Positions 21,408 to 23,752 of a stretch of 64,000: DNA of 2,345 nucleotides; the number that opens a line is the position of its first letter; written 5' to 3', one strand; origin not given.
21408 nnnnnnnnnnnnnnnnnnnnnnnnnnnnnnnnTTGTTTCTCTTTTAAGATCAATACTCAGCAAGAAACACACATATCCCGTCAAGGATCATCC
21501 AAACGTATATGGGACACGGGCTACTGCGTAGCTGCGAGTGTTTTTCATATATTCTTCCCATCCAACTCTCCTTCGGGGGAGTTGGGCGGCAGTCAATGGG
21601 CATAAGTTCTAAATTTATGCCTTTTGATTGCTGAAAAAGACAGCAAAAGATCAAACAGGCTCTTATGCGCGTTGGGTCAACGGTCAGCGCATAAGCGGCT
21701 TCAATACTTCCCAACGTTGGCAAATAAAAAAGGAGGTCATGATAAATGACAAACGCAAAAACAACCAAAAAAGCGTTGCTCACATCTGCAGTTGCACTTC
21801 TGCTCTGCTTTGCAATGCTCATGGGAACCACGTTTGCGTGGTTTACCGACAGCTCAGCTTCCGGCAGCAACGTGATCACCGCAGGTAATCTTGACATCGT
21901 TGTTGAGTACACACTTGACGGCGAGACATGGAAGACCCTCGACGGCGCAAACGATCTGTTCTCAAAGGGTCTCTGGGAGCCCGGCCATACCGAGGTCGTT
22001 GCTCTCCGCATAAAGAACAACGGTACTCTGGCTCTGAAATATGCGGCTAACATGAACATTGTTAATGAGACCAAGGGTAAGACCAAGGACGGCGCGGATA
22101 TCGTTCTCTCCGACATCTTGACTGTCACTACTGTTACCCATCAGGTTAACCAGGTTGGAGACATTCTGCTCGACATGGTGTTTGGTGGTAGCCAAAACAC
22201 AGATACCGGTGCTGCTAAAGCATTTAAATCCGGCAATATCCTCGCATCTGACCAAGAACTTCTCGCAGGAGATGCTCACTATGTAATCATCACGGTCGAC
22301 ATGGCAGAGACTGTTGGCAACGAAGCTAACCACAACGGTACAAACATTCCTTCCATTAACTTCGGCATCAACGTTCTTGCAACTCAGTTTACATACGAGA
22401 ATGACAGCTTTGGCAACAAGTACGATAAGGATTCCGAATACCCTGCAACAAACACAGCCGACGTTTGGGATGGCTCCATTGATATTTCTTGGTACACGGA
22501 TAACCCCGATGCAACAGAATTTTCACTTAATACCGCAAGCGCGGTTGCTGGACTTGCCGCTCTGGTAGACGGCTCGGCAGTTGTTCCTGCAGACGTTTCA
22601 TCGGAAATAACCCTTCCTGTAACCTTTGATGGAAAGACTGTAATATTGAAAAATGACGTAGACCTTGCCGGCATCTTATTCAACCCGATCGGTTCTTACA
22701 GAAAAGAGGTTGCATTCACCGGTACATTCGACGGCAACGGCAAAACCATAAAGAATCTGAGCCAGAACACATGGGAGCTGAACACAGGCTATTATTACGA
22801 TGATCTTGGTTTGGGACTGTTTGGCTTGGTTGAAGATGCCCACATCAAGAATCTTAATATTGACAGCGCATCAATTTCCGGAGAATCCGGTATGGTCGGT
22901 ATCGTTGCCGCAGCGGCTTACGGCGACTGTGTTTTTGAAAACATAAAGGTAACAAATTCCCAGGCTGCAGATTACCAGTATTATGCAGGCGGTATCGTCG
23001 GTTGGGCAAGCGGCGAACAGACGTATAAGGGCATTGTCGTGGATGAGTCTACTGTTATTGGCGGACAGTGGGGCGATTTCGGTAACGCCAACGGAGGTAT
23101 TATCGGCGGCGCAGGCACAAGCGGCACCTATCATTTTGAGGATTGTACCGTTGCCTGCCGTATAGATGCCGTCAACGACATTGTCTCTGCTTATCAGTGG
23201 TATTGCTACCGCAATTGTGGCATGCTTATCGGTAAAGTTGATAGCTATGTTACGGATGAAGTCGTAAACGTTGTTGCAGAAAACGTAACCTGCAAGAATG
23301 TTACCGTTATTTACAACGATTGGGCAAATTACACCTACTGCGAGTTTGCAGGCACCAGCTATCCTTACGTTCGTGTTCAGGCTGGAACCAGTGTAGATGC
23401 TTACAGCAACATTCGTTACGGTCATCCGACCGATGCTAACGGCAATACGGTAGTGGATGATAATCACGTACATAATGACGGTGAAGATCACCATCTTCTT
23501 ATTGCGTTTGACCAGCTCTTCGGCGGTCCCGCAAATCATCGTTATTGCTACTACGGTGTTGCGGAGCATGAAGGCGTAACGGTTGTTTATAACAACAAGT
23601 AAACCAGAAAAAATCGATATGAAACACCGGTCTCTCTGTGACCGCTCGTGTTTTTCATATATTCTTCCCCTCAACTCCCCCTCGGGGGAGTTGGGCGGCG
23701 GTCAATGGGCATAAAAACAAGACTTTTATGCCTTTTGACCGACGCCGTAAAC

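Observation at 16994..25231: SipW signal-peptidase cluster encoding five TasA/camelysin-like proteins plus a LysM protein: candidate surface fibre/adhesin apparatus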

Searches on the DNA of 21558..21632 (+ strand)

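Call 66: build_rna_model(alignment_id=A3, structure=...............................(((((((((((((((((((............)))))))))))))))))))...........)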
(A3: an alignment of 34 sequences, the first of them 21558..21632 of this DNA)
Model R1 built from alignment A3 (34 sequences, 92 columns); structure: as given.
model positions 84; base pairs 19; branch points 0; effective number of sequences 5.69; information 0.676 bits per position. Calibrated on 0.2 Mb of random sequence (short: E-values are rough).
structure used (alignment columns):
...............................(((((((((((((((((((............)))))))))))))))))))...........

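Call 68: search_with_rna_model(model_id=R1, sources=[window, L002, L005, L006, L007, L008, L009, L010, L011, L012, L013, L014, L015, L016, L017, L018, L019, L020, L021, L022, L023, L024, L025, L026, L027, L028, L029, L030, L031, L032, L033, L034, L035, L036, L037, L038, L039, L040, L041, L042, L043, L044, L045, L046, L047, L048, L049, L050, L051, L052, L053, L054, L055, L056, L057, L058, L059, L060, L061, L062, L063, L064, L065, L066, L067, L068, L069, L070, L071, L072, L073, L074, L075, L076, L077, L078, L079, L080, L081, L082, L083, L084], max_evalue=0.01)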
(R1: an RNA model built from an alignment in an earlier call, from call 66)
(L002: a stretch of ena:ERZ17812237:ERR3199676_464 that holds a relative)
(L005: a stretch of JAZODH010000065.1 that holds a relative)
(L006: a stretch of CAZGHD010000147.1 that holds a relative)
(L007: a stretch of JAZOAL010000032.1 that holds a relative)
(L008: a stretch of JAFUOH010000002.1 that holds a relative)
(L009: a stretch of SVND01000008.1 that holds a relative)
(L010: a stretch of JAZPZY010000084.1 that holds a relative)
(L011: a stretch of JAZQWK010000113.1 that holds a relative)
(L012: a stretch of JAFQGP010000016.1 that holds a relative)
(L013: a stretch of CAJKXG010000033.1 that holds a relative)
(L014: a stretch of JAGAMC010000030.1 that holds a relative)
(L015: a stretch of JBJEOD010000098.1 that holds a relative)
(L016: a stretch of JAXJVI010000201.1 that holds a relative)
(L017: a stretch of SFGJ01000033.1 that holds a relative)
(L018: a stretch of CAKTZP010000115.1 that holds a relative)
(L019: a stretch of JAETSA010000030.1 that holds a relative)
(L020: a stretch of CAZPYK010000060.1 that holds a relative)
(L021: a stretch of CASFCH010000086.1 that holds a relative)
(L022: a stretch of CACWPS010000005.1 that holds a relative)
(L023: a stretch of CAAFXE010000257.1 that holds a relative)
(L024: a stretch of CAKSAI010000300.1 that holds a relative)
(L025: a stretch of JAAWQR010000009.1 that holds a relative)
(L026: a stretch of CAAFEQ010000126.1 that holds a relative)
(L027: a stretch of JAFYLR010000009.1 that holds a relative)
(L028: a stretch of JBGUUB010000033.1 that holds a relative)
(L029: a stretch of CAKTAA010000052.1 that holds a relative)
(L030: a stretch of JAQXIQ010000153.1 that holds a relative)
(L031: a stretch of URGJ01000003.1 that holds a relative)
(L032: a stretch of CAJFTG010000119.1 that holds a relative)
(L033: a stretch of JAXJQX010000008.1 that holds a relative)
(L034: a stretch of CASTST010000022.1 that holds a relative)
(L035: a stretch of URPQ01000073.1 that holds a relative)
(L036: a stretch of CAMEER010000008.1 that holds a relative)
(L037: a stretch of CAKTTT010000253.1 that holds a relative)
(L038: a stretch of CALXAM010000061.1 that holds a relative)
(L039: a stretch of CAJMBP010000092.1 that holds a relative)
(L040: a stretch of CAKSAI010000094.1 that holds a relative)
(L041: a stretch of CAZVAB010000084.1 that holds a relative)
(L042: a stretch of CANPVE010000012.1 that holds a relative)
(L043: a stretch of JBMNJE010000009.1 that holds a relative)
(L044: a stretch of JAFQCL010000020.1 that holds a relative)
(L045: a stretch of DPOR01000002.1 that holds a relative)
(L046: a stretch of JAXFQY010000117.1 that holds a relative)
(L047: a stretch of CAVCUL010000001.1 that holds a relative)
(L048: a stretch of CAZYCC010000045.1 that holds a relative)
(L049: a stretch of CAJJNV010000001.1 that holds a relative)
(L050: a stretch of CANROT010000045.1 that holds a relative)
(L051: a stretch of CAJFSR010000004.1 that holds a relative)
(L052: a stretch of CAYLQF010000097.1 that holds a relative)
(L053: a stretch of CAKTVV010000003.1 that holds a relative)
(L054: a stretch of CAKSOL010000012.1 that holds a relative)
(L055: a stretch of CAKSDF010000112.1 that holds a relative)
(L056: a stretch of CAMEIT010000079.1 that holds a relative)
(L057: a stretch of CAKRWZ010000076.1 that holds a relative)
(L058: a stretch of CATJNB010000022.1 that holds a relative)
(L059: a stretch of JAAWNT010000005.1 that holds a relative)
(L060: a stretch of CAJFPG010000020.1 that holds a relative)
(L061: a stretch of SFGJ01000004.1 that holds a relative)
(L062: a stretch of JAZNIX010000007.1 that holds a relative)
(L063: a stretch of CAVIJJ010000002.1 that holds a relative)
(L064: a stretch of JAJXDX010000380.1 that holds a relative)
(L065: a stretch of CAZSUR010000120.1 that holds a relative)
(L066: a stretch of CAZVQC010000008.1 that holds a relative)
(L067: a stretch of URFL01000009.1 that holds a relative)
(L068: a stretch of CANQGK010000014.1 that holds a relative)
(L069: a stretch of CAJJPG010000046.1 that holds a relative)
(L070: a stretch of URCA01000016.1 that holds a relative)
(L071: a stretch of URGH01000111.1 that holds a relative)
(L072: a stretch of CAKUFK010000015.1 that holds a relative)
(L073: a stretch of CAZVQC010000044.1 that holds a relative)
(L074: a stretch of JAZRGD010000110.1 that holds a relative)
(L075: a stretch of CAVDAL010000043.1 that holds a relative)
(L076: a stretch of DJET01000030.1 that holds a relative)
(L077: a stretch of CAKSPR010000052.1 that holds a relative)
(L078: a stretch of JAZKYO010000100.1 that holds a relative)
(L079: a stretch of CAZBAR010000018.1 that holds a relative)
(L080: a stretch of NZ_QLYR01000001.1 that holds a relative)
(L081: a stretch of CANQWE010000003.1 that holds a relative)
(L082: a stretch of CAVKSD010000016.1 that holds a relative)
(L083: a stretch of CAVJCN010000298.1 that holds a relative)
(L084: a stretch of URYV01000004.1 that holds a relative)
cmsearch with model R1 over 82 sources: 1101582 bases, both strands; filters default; matches with E-value up to 0.01: 134.
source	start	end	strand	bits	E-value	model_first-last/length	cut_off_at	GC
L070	14470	14553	+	80.9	6.7e-19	1-84/84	no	0.58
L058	4449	4532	+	80.6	8.1e-19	1-84/84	no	0.58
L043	14312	14395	+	80.3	9.8e-19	1-84/84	no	0.42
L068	6225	6308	+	78.2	3.6e-18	1-84/84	no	0.44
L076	15104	15186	+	77.2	6.8e-18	1-84/84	no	0.45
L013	6763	6845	+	77.2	6.9e-18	1-84/84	no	0.54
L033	17816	17900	+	76.5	1e-17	1-84/84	no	0.44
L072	12768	12851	+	76.4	1.1e-17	1-84/84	no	0.48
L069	6114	6198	+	76.1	1.3e-17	1-84/84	no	0.55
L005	12824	12908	+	75.8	1.6e-17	1-84/84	no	0.48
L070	12137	12220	+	75.6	1.8e-17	1-84/84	no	0.52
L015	8642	8725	+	73.9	5.3e-17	1-84/84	no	0.46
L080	16781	16864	+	73.3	7.8e-17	1-84/84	no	0.46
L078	13674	13757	+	73.2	8e-17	1-84/84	no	0.49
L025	12666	12754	+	71.7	2.1e-16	1-84/84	no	0.47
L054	13563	13646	+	71.5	2.4e-16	1-84/84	no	0.51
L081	12341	12424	+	71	3.2e-16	1-84/84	no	0.54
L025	10829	10916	+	70.5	4.5e-16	1-84/84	no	0.43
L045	14406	14489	+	68.7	1.4e-15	1-84/84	no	0.51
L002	12601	12685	+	68.5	1.6e-15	1-84/84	no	0.46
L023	13444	13527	+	67.8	2.4e-15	1-84/84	no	0.38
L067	12958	13042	+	67.5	2.9e-15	1-84/84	no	0.6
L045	12594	12677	+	67.2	3.7e-15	1-84/84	no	0.55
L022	13614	13755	+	67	4e-15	1-84/84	no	0.43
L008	9302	9385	+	66.8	4.7e-15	1-84/84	no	0.5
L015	10375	10516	+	66.2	6.6e-15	1-84/84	no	0.44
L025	14708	14794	+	66.1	7e-15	1-84/84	no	0.43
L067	16932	17016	+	65.9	8e-15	1-84/84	no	0.6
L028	6118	6258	+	65.6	9.5e-15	1-84/84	no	0.5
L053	11268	11353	+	65.5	1.1e-14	1-84/84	no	0.58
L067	14887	14972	+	64.4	2.1e-14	1-84/84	no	0.58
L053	14891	14975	+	64.3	2.2e-14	1-84/84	no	0.59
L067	19059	19143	+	64.3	2.3e-14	1-84/84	no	0.6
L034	10578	10662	+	64.2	2.4e-14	1-84/84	no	0.53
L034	12465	12551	+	64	2.6e-14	1-84/84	no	0.44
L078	16335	16419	+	63.4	3.9e-14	1-84/84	no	0.45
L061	14439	14521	+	62.6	6.6e-14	1-84/84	no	0.59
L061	12745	12827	+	62.1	8.8e-14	1-84/84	no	0.53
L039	4061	4188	+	62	9.7e-14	1-84/84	no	0.41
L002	10622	10706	+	61.7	1.1e-13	1-84/84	no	0.53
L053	17101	17186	+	61.3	1.5e-13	1-84/84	no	0.64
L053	19472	19557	+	61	1.7e-13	1-84/84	no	0.62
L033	14066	14193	+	60.9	1.8e-13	1-84/84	no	0.43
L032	9206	9289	+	60.5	2.4e-13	1-84/84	no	0.61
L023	12770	12900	+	60.2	2.9e-13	1-84/84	no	0.38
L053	12786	12871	+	60.1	3.1e-13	1-84/84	no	0.62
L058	7402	7499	+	58.9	6.7e-13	1-84/84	no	0.52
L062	14387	14470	+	58.8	7.2e-13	1-84/84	no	0.5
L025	15700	15850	+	58.2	1e-12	1-84/84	no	0.42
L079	12282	12364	+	57.2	2e-12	1-84/84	no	0.47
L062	14524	14606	+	56.9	2.3e-12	1-84/84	no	0.51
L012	12937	13047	+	55.8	4.6e-12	1-84/84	no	0.48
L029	7690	7786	+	54.3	1.2e-11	1-84/84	no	0.51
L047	14770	14896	+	53.3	2.3e-11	1-84/84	no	0.53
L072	12790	12872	-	53.2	2.4e-11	1-84/84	no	0.48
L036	14492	14596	+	53.1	2.4e-11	1-84/84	no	0.58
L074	16996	17076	+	52.8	3.1e-11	1-84/84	no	0.57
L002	16201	16294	+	51.5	6.9e-11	1-84/84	no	0.41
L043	14344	14385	-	51.2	8.1e-11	33-74/84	no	0.36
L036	12933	13037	+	51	9.2e-11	1-84/84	no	0.63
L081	15111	15197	+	48.2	5.3e-10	1-84/84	no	0.54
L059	5131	5219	+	47.5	8.7e-10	1-84/84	no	0.49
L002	10644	10728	-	46.3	1.8e-09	1-84/84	no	0.47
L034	16075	16231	+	45.6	2.9e-09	1-84/84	no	0.47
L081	16837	16924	+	45.4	3.2e-09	1-84/84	no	0.59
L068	9678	9761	+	44.8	4.6e-09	1-84/84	no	0.55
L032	7000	7079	+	44.7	4.8e-09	1-84/84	no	0.46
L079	12304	12386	-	44.5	5.5e-09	1-84/84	no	0.36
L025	10851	10938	-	44.2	6.8e-09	1-84/84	no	0.39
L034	10600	10684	-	44.1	7e-09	1-84/84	no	0.46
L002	12623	12707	-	43.6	9.7e-09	1-84/84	no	0.45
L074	11531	11612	+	41.5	3.7e-08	1-84/84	no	0.57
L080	16803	16886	-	41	4.9e-08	1-84/84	no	0.48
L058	4479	4523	-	40.6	6.6e-08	32-76/84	no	0.56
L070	14500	14544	-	40.6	6.6e-08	32-76/84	no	0.56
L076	15126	15208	-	40.5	6.7e-08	1-84/84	no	0.42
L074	13576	13657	+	40.5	7e-08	1-84/84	no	0.55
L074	14880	14961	+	40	9.2e-08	1-84/84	no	0.49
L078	16357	16441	-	39.5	1.3e-07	1-84/84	no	0.32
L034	12497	12541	-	38.9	1.9e-07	33-74/84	no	0.4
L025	12697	12745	-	38.9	1.9e-07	32-75/84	no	0.43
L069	6145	6189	-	38.7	2.1e-07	32-75/84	no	0.51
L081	18988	19068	+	38.3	2.8e-07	1-84/84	no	0.57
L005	12854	12899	-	38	3.3e-07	32-76/84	no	0.41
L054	13594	13637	-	37.8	3.8e-07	32-75/84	no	0.5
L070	12169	12210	-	37.6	4.1e-07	33-74/84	no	0.5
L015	8672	8716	-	37.6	4.2e-07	32-76/84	no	0.42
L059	5153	5241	-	37.5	4.5e-07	1-84/84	no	0.44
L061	14470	14512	-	37.4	4.9e-07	32-75/84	no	0.56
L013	6794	6836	-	37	6.3e-07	32-75/84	no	0.49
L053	14922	14966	-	36.9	6.8e-07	32-75/84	no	0.53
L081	13315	13395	+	36.4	9.2e-07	1-84/84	no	0.57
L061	12776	12818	-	36.2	1e-06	32-75/84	no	0.56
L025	14738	14785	-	36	1.1e-06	32-76/84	no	0.44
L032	9238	9279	-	35.4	1.7e-06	33-74/84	no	0.5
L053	17133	17176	-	34.9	2.3e-06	33-74/84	no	0.59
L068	6257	6298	-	34.5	3e-06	33-74/84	no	0.43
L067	12990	13032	-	34.2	3.6e-06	33-74/84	no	0.63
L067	14919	14962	-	34.1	3.7e-06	33-74/84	no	0.57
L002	16223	16316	-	34.1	3.9e-06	1-84/84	no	0.36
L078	13706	13747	-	34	4.1e-06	33-74/84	no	0.4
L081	12372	12415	-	33.9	4.4e-06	32-75/84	no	0.48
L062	14415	14461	-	33.4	5.8e-06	32-78/84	no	0.49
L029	7712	7808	-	33.1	7.3e-06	1-84/84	no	0.45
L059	5957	6066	+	32.4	1.1e-05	1-84/84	no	0.45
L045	12627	12666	-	32.3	1.2e-05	34-73/84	no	0.52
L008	9332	9376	-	31.7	1.7e-05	32-76/84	no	0.47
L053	11299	11344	-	31.5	1.9e-05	32-75/84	no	0.57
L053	12817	12862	-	31.5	1.9e-05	32-75/84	no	0.57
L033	17848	17890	-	31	2.7e-05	33-74/84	no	0.4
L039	4091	4179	-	30.3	4.2e-05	32-76/84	no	0.37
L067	16965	17005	-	29.7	5.9e-05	34-73/84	no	0.63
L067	19092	19132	-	29.7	6e-05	34-73/84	no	0.61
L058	7433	7490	-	29.2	8.3e-05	32-75/84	no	0.53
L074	17018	17098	-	29.1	8.9e-05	1-84/84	no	0.51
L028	6149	6249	-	28.6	0.00012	32-75/84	no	0.46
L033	14098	14183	-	28.4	0.00013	33-74/84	no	0.38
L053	19503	19548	-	27.9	0.00019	32-75/84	no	0.57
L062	14546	14628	-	27.7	0.00022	1-84/84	no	0.52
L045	14439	14478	-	26.9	0.00036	34-73/84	no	0.47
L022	11807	11918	+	25.4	0.00088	31-84/84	no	0.39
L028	4166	4276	+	25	0.0012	31-84/84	no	0.41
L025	15722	15872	-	24.9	0.0013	1-84/84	no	0.42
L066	12715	12749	-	24.6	0.0015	36-71/84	no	0.46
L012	12969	13037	-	23.2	0.0037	33-74/84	no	0.38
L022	13636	13777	-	23.2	0.0037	1-84/84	no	0.39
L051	13274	13360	+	23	0.0041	1-84/84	no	0.53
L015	10405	10507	-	22.5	0.0055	32-76/84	no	0.44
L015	6412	6552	+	22.2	0.0066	1-84/84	no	0.35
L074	13607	13648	-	21.9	0.0083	32-75/84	no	0.55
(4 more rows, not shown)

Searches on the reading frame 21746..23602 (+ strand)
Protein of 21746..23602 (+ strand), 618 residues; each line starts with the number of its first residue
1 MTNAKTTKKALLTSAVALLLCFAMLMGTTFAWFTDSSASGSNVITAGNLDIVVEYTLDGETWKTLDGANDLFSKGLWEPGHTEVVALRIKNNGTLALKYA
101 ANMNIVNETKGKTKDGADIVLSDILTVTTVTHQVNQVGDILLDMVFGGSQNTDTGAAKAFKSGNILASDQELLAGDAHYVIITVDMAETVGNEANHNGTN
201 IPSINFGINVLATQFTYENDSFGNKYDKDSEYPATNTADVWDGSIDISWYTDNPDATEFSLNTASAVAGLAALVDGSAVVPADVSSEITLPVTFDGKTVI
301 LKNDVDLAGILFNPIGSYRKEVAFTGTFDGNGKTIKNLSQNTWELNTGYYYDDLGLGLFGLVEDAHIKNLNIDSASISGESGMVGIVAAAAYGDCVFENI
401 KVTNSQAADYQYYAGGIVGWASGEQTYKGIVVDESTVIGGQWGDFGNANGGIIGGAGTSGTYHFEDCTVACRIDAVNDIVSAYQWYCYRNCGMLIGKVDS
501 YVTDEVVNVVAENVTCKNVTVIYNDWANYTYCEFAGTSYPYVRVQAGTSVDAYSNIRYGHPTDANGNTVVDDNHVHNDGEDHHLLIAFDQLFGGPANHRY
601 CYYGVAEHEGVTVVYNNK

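Call 3: search_protein_families(library=pfam, proteins=[window:21746-23602:+], max_evalue=0.1)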
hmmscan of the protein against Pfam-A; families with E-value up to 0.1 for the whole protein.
window:21746-23602:+ (618 aa): 2 families
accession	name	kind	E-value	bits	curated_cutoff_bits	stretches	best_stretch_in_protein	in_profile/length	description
PF12389.13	Peptidase_M73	-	3.9e-05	24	22.5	1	8-193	3-173/196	Camelysin metallo-endopeptidase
PF05342.19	Peptidase_M26_N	-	0.0062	16.2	27.7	1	348-403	195-249/250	M26 IgA1-specific Metallo-endopeptidase N-terminal region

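Call 4: search_protein_families(library=ncbifam, proteins=[window:21746-23602:+], max_evalue=0.1)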
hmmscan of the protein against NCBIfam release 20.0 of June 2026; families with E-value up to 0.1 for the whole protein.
window:21746-23602:+ (618 aa): 1 family
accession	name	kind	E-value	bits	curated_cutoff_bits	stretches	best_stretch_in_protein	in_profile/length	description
TIGR04088.1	cognate_SipW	domain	0.0012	19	19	1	23-49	9-34/34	SipW-dependent-type signal peptide-containing protein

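Call 11: search_solved_structures(query=window:21746-23602:+, max_evalue=1)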
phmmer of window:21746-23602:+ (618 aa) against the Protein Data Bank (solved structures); distinct sequences matched with E-value up to 1: 0.

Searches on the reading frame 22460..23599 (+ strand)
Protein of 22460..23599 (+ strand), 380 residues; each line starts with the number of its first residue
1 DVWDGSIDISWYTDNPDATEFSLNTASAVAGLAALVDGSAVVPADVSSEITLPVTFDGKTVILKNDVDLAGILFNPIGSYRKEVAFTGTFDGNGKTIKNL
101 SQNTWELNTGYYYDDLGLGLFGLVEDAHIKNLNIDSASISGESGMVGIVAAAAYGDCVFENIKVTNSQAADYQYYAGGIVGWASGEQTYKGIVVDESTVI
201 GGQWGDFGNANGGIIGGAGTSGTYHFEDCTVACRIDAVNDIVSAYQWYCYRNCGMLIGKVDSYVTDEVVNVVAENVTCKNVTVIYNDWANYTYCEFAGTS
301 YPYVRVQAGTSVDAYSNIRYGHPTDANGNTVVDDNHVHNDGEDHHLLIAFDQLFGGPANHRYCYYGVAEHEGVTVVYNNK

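Call 78: search_protein_representatives(protein=window:22460-23599:+)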
Query: 380 residues. Proteins with E-value up to 0.001 (for the whole library): 3594; up to 1e-10: 1133; up to 1e-30: 378. The best 150 are listed.
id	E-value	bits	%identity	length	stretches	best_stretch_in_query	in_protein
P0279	6.0e-174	594.9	72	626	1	1-380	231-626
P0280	1.5e-166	570.6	71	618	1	1-380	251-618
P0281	1.2e-161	554.4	70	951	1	1-380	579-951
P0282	4.4e-159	546.0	71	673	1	2-380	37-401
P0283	6.9e-159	545.3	57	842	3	1-380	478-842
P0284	3.9e-157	539.6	60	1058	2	1-377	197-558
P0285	1.0e-146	505.2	49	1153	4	1-380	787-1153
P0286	1.4e-144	498.2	68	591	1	3-379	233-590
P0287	2.9e-141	487.3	63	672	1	1-380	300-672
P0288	4.4e-139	480.1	66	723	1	1-380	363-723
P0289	9.2e-139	479.1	62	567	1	2-380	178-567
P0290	1.2e-138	478.7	65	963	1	2-380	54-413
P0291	1.8e-138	478.1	65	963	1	2-380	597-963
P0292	2.2e-137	474.5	57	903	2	54-380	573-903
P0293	5.3e-137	473.3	66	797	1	2-379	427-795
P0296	1.7e-134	465.0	65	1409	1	53-377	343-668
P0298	2.3e-133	461.3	65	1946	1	55-376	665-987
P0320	4.5e-109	381.3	50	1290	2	1-357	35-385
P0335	2.3e-75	270.3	45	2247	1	2-366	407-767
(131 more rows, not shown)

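Call 79: search_protein_families(library=pfam, proteins=[P0281, P0283, P0284, P0296, P0298, P0320, P0335], max_evalue=0.001)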
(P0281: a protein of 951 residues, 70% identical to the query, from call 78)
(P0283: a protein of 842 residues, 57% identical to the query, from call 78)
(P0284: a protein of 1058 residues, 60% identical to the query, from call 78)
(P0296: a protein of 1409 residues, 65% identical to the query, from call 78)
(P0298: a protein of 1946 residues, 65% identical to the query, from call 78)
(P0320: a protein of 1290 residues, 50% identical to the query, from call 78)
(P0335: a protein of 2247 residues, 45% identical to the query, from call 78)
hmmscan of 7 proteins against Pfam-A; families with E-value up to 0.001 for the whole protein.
P0281 (951 aa): 1 family
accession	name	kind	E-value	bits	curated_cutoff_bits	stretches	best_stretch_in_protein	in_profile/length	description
PF12389.13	Peptidase_M73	-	0.00098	19.4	22.5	0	8-54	3-48/196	Camelysin metallo-endopeptidase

P0283 (842 aa): 2 families
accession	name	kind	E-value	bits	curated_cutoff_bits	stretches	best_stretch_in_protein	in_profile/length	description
PF12389.13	Peptidase_M73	-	0.00023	21.5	22.5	1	8-54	3-48/196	Camelysin metallo-endopeptidase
PF05342.19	Peptidase_M26_N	-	0.00027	20.7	27.7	0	571-626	195-249/250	M26 IgA1-specific Metallo-endopeptidase N-terminal region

P0284 (1058 aa): 2 families
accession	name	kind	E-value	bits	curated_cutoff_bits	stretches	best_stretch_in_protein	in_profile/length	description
PF05342.19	Peptidase_M26_N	-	7.1e-12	45.5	27.7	2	604-674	181-249/250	M26 IgA1-specific Metallo-endopeptidase N-terminal region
PF07581.17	Glug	-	0.00011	22.9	20.5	0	727-749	5-27/28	The GLUG motif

P0296 (1409 aa): 3 families
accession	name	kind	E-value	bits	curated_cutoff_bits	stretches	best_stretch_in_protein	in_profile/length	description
PF09479.16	Flg_new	-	4.2e-22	78.5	27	2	1101-1160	2-64/65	Listeria-Bacteroides repeat domain (List_Bact_rpt)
PF00395.25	SLH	-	3.2e-20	72.3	20.8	2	1301-1342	1-43/44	S-layer homology domain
PF18998.6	Flg_new_2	-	1.5e-06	28.5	23.6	0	1107-1164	9-71/73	Divergent InlB B-repeat domain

P0298 (1946 aa): 3 families
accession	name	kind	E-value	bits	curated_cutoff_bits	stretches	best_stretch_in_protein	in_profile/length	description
PF09479.16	Flg_new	-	2.6e-53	178.5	27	4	1470-1512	1-41/65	Listeria-Bacteroides repeat domain (List_Bact_rpt)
PF00395.25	SLH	-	3.4e-21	75.4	20.8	1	1820-1863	1-44/44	S-layer homology domain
PF18998.6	Flg_new_2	-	4.6e-10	39.8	23.6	0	1596-1657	1-72/73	Divergent InlB B-repeat domain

P0320 (1290 aa): 1 family
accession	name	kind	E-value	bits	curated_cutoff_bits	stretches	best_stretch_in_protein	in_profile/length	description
PF09479.16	Flg_new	-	2.9e-05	24.5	27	1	870-914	3-40/65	Listeria-Bacteroides repeat domain (List_Bact_rpt)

P0335 (2247 aa): 0 families
